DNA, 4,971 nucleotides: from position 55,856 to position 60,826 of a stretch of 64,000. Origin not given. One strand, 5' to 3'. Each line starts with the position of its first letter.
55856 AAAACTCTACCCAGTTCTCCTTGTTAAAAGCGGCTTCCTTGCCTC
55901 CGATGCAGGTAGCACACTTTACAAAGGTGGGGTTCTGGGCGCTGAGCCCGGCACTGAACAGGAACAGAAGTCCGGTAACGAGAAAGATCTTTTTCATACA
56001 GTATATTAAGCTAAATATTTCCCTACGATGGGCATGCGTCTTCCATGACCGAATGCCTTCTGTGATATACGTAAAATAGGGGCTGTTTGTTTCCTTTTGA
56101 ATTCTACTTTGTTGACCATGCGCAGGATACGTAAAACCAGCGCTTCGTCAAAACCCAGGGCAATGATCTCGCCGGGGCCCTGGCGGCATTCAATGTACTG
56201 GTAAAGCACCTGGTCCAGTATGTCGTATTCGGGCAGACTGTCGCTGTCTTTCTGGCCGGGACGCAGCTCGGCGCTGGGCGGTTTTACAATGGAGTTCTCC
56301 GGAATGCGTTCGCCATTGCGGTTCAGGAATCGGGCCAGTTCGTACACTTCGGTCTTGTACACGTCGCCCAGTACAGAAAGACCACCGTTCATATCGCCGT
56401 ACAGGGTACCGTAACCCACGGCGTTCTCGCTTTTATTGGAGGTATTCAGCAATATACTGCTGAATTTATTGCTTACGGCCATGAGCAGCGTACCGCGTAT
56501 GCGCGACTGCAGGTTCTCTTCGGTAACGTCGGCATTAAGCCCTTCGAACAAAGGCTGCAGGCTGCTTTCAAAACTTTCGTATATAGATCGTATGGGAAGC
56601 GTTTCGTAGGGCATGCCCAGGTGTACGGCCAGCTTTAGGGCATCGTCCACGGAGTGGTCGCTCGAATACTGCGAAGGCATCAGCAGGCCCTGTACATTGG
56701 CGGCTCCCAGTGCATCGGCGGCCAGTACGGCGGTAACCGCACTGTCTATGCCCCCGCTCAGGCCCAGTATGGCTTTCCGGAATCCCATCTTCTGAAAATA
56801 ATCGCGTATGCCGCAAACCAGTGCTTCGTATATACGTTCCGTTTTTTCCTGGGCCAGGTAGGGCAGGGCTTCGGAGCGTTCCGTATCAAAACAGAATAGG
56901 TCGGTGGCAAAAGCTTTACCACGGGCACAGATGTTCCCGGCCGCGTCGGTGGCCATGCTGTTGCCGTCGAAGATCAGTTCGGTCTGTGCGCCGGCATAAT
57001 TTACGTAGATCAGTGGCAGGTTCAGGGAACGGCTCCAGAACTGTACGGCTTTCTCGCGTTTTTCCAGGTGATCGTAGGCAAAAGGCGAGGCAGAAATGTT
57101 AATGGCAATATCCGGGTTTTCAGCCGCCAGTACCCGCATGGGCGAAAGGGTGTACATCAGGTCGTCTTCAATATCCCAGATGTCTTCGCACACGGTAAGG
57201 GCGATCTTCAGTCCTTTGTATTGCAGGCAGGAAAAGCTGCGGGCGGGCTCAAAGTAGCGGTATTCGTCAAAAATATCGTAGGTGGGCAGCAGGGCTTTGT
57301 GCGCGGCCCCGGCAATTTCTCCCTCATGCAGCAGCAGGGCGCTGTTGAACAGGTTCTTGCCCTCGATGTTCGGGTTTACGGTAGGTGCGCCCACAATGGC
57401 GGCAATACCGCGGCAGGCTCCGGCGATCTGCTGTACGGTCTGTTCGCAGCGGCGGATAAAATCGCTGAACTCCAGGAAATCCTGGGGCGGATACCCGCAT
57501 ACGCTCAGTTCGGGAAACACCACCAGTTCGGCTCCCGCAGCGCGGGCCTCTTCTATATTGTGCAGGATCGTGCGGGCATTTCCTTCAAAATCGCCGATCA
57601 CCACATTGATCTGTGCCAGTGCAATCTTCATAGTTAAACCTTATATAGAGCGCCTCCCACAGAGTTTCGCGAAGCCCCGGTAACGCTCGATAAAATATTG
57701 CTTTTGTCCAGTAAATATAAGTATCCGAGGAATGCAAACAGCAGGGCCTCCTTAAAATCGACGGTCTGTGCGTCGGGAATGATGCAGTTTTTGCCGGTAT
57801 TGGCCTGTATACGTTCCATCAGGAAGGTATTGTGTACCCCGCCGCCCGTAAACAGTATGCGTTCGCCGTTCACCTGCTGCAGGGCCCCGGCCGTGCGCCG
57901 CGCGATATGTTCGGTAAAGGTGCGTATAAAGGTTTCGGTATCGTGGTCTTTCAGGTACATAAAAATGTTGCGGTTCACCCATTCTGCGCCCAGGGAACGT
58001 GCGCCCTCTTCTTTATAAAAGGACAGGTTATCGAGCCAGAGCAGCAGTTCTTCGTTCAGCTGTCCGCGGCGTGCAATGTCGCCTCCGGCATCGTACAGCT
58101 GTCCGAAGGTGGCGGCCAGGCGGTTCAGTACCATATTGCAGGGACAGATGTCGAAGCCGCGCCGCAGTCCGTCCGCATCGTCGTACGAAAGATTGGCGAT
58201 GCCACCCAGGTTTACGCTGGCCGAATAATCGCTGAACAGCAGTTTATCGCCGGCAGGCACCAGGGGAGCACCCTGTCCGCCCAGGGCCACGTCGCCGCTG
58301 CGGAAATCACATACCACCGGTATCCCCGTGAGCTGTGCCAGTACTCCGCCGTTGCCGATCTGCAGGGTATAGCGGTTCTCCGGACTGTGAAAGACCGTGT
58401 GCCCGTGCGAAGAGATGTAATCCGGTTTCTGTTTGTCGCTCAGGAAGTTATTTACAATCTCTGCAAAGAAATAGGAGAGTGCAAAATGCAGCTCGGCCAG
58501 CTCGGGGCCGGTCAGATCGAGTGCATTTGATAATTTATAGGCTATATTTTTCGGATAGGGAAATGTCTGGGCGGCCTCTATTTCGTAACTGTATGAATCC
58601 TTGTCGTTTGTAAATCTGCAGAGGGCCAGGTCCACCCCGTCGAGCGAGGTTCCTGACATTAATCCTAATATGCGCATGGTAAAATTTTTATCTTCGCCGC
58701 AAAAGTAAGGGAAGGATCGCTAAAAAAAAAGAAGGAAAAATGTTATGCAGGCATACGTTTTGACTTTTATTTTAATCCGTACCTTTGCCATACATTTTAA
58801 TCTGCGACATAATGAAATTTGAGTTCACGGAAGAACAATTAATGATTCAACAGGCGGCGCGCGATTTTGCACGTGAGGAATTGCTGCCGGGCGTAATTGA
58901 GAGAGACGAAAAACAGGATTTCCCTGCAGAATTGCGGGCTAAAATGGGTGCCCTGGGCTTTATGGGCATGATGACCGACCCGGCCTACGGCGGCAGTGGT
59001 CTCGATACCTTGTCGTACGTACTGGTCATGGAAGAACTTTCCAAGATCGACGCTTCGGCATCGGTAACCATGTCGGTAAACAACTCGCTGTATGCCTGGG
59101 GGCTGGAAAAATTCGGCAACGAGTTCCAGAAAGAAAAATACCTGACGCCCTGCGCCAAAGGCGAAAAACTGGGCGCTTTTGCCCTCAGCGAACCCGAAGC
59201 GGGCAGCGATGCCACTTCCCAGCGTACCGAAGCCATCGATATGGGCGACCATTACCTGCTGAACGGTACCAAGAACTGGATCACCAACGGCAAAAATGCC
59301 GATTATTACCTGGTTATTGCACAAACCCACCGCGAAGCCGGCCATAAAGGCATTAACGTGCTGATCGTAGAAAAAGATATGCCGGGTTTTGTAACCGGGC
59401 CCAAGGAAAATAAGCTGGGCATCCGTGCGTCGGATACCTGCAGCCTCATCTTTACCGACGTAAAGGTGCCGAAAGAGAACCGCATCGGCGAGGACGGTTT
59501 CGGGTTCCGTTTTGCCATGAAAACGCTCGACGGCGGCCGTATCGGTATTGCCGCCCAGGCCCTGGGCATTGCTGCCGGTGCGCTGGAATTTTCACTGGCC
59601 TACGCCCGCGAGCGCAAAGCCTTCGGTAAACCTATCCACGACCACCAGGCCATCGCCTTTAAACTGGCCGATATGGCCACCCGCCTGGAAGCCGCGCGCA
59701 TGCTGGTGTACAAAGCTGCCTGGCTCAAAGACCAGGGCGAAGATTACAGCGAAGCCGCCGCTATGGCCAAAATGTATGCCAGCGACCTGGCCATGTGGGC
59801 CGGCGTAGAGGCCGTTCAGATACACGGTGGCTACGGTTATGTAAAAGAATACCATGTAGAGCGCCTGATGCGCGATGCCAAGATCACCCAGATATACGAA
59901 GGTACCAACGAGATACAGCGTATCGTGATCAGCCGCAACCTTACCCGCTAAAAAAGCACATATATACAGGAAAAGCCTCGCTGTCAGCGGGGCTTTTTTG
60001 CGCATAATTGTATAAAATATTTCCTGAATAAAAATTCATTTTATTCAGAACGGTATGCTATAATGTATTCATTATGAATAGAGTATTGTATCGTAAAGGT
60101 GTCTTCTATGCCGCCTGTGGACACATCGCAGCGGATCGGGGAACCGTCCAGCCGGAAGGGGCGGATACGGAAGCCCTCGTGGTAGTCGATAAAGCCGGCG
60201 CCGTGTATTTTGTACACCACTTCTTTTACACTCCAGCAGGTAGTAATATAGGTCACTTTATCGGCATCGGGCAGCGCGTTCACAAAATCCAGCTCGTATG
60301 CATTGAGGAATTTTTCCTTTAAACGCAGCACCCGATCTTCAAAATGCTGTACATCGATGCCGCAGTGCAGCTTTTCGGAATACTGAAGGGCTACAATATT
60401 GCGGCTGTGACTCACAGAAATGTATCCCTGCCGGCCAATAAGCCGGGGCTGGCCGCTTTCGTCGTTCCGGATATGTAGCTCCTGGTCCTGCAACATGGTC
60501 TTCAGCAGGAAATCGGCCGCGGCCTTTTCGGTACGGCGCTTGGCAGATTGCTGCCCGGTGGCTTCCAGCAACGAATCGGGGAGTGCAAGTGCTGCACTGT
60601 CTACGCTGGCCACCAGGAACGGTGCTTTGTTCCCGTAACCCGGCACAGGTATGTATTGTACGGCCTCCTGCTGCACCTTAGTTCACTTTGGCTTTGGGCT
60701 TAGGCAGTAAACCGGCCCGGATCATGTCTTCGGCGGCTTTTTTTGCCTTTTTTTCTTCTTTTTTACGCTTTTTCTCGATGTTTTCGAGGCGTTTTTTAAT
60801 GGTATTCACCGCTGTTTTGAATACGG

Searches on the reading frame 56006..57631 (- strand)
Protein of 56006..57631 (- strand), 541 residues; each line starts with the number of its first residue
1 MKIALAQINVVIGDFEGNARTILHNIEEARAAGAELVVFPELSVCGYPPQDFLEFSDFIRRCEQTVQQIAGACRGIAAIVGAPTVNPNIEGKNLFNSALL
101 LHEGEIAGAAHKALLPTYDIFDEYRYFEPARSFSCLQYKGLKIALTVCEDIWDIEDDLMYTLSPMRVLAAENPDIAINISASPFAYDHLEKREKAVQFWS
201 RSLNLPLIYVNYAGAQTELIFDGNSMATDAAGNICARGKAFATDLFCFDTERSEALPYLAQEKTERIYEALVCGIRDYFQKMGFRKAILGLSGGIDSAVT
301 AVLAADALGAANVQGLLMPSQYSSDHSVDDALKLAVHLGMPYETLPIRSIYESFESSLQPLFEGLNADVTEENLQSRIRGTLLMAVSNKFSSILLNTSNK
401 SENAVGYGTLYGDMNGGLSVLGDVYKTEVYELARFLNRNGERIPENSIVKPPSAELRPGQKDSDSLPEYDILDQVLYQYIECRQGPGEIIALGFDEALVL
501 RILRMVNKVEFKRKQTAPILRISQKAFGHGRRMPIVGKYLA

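Call 26: search_protein_families(library=pfam, proteins=[window:56006-57631:-], max_evalue=0.01)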
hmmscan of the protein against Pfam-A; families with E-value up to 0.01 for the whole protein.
window:56006-57631:- (541 aa): 2 families
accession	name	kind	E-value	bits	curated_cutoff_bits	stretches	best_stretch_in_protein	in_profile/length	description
PF02540.23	NAD_synthase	-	1.1e-74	251.1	21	1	268-515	2-241/242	NAD synthase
PF00795.27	CN_hydrolase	-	7.2e-22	78.4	23.2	1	2-245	1-241/256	Carbon-nitrogen hydrolase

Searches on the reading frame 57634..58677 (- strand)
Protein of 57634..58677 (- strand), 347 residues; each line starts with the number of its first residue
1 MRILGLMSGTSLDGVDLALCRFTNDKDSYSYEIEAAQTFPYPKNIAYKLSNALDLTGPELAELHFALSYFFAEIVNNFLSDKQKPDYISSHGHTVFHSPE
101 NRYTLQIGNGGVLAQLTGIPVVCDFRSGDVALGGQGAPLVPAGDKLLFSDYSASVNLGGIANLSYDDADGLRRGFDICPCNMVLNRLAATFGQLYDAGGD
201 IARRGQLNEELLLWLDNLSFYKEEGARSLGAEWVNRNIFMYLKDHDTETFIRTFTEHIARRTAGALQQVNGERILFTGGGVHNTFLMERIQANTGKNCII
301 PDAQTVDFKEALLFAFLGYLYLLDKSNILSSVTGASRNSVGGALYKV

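Call 26: search_protein_families(library=pfam, proteins=[window:57634-58677:-], max_evalue=0.01)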
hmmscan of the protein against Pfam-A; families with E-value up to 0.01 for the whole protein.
window:57634-58677:- (347 aa): 1 family
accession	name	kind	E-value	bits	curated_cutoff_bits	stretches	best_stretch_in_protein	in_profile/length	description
PF03702.20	AnmK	-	6.5e-69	233.2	24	1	1-346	1-366/367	Anhydro-N-acetylmuramic acid kinase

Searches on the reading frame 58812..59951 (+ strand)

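Call 26: search_protein_families(library=pfam, proteins=[window:58812-59951:+], max_evalue=0.01)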
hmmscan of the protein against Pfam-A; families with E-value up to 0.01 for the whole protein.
window:58812-59951:+ (379 aa): 5 families
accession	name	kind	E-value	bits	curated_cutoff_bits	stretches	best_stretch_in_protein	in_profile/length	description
PF00441.29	Acyl-CoA_dh_1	-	4.5e-55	186.4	22.4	1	231-377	3-149/150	Acyl-CoA dehydrogenase, C-terminal domain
PF02771.21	Acyl-CoA_dh_N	-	1.1e-36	126.1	22.9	1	6-118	1-113/113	Acyl-CoA dehydrogenase, N-terminal domain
PF02770.24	Acyl-CoA_dh_M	-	6.9e-27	93.9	33.3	1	122-217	1-97/97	Acyl-CoA dehydrogenase, middle domain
PF08028.16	Acyl-CoA_dh_2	-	9.9e-26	91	22.7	1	244-366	1-133/134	Acyl-CoA dehydrogenase, C-terminal domain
PF22924.1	ACOX_C_alpha1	-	0.0018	18.5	27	1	305-372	96-163/169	Acyl-CoA oxidase, C-alpha1 domain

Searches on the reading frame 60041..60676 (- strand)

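Call 6: search_protein_families(library=pfam, proteins=[window:60041-60676:-])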
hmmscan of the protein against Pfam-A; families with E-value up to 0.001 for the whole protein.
window:60041-60676:- (211 aa): 1 family
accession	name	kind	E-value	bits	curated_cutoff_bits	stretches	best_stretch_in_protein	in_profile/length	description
PF01648.25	ACPS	-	2.6e-10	40.8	25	1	105-208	2-110/111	4'-phosphopantetheinyl transferase superfamily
